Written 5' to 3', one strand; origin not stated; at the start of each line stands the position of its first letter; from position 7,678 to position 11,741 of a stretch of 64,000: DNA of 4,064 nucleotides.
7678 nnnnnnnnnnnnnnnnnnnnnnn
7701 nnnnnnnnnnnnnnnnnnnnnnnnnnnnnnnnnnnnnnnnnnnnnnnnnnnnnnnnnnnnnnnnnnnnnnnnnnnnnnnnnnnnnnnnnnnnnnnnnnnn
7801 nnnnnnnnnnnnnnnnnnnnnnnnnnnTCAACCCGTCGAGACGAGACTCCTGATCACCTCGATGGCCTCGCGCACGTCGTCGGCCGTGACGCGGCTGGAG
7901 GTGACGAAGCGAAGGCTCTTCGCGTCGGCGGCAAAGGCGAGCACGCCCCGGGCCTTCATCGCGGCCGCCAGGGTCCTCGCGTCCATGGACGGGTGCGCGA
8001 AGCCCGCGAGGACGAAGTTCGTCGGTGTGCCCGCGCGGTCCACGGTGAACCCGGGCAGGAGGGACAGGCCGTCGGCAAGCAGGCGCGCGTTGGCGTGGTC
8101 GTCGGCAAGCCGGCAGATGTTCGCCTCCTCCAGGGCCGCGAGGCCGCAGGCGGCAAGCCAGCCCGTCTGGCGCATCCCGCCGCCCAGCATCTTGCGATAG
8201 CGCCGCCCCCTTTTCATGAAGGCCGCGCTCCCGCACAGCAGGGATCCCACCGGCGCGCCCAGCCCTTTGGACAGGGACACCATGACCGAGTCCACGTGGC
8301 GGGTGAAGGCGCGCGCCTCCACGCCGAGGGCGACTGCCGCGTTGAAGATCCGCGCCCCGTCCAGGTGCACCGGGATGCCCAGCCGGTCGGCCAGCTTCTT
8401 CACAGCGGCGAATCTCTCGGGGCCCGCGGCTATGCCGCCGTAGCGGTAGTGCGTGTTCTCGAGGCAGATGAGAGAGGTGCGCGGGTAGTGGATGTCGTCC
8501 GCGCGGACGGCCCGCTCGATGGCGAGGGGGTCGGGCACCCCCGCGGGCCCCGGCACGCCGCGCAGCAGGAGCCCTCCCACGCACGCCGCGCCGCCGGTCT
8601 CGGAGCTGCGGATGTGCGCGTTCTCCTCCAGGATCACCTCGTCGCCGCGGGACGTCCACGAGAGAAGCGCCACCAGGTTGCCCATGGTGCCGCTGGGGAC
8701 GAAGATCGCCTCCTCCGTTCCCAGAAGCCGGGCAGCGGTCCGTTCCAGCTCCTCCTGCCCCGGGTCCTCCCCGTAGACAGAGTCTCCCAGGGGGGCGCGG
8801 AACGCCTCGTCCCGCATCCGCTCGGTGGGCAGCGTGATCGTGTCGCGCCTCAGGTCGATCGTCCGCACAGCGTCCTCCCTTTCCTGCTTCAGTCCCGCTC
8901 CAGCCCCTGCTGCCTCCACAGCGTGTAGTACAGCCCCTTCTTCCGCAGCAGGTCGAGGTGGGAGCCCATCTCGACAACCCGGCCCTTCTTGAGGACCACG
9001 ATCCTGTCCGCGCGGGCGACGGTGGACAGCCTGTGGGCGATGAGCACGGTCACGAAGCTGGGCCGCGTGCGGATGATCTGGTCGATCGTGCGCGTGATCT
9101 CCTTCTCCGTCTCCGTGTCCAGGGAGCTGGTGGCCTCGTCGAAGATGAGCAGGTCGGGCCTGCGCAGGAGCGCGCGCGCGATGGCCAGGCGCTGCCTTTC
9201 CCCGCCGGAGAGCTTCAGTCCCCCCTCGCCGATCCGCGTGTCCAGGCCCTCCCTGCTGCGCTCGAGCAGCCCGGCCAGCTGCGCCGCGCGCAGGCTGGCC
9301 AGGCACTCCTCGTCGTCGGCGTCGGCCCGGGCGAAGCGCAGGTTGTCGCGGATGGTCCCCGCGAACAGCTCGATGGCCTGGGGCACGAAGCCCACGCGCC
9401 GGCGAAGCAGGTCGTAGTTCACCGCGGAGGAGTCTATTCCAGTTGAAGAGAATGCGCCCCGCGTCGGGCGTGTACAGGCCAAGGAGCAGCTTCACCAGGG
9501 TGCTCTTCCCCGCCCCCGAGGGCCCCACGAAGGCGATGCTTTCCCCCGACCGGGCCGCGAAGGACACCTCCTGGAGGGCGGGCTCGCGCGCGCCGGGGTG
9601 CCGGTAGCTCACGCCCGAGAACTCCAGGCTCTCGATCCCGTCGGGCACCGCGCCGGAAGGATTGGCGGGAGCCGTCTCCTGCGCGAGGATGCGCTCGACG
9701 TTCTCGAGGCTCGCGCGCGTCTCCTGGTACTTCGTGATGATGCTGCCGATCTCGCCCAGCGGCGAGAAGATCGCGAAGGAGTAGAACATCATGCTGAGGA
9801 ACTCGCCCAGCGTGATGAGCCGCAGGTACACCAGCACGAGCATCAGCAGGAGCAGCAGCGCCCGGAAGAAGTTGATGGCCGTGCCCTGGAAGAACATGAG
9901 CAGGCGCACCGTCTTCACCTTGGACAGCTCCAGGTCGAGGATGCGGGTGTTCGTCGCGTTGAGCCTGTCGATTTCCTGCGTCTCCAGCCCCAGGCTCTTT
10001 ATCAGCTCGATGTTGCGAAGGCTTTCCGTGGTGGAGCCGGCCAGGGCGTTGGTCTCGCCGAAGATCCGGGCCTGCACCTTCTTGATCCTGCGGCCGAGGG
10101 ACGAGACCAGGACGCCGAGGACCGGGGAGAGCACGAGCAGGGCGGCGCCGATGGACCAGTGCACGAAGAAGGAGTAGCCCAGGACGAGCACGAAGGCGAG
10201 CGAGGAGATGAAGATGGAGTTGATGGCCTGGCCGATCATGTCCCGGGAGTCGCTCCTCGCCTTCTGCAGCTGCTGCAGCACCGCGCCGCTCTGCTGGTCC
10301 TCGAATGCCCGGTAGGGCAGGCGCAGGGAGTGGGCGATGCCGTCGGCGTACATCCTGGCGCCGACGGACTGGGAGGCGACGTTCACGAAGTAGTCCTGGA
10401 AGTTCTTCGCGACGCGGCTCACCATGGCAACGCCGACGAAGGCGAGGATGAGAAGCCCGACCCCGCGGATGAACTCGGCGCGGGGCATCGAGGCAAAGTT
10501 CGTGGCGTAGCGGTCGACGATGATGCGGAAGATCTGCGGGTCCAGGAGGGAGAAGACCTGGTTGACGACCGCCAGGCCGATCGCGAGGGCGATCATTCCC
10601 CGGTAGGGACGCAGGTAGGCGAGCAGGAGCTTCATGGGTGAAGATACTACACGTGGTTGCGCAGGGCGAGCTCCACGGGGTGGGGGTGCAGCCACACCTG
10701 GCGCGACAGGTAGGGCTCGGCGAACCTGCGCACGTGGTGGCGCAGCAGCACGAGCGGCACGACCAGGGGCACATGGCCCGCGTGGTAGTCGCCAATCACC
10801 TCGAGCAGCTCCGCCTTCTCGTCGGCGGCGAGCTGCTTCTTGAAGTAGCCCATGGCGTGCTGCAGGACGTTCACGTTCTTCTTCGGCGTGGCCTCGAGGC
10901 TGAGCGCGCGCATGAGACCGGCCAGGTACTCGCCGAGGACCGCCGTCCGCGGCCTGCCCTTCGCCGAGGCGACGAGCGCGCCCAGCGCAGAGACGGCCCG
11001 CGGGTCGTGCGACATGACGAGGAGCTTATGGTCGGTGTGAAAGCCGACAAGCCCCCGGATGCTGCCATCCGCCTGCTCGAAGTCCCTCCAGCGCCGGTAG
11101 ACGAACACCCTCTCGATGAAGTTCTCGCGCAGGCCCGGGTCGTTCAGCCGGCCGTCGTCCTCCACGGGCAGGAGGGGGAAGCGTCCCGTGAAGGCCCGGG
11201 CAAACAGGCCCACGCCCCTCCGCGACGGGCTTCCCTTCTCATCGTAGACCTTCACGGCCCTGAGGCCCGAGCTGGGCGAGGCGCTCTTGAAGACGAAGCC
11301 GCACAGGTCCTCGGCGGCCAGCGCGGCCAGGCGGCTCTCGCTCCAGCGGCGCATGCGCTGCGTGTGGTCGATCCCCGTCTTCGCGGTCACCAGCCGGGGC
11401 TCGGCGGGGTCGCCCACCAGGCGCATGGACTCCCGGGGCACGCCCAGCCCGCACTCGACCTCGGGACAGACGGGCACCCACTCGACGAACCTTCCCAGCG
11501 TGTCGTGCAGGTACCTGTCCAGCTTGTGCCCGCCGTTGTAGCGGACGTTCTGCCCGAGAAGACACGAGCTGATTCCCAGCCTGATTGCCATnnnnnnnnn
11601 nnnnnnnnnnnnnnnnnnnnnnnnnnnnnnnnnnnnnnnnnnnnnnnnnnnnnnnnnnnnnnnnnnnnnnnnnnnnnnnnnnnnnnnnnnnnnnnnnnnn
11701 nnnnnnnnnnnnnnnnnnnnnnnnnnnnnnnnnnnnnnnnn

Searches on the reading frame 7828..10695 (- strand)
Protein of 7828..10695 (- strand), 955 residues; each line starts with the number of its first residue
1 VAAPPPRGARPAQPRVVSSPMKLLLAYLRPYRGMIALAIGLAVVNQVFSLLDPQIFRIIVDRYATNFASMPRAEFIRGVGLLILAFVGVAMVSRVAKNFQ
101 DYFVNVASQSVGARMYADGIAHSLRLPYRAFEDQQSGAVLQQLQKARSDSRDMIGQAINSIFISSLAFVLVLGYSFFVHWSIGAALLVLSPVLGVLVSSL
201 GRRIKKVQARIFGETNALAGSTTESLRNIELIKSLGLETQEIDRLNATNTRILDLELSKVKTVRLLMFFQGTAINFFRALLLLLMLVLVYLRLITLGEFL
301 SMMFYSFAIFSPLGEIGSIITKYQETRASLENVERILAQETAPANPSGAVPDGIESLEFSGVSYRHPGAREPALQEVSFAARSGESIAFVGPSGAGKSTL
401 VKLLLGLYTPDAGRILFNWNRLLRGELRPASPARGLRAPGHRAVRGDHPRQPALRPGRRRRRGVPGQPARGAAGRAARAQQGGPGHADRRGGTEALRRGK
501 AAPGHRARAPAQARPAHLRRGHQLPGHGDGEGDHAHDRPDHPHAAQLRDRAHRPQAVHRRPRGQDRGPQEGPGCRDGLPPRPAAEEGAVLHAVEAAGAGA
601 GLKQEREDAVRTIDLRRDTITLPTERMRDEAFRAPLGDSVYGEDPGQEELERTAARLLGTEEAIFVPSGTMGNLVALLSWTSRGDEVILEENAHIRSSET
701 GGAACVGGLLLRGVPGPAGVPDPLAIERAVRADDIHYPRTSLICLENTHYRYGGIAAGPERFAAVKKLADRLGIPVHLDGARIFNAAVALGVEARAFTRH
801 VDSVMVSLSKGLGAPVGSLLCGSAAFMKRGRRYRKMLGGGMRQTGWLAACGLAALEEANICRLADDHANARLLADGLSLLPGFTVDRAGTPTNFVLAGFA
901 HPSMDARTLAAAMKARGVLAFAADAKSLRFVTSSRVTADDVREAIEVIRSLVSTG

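Call 63: search_protein_families(library=pfam, proteins=[window:7828-10695:-], max_evalue=0.0001)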
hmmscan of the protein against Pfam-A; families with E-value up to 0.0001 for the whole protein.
window:7828-10695:- (955 aa): 4 families
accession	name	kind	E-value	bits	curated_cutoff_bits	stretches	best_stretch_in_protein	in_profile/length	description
PF01212.27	Beta_elim_lyase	-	1.3e-90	304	27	1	614-896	1-284/288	Beta-eliminating lyase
PF00664.28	ABC_membrane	-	4.7e-28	99.1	28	1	36-312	2-273/274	ABC transporter transmembrane region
PF00005.33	ABC_tran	-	2.1e-12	48.2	25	1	374-423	1-50/137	ABC transporter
PF01041.23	DegT_DnrJ_EryC1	-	1.7e-05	24.7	19.8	0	643-782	22-148/360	DegT/DnrJ/EryC1/StrS aminotransferase family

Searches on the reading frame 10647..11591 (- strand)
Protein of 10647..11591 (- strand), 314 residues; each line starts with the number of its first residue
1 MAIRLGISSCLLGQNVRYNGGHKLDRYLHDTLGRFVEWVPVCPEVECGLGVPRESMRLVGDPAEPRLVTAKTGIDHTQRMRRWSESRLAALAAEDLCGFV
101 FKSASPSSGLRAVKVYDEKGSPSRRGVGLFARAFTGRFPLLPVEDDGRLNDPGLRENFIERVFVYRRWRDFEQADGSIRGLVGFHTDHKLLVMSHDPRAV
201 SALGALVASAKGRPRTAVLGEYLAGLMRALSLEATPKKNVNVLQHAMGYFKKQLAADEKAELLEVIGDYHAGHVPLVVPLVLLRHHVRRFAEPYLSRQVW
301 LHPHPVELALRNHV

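Call 63: search_protein_families(library=pfam, proteins=[window:10647-11591:-], max_evalue=0.0001)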
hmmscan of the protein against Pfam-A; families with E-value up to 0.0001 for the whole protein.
window:10647-11591:- (314 aa): 2 families
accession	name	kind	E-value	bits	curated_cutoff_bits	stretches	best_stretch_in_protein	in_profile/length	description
PF08349.16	DUF1722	-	1.5e-40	138.6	22.5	1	189-305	1-117/117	Protein of unknown function (DUF1722)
PF04463.17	2-thiour_desulf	-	3.4e-40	137.7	34.7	1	6-146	2-141/141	2-thiouracil desulfurase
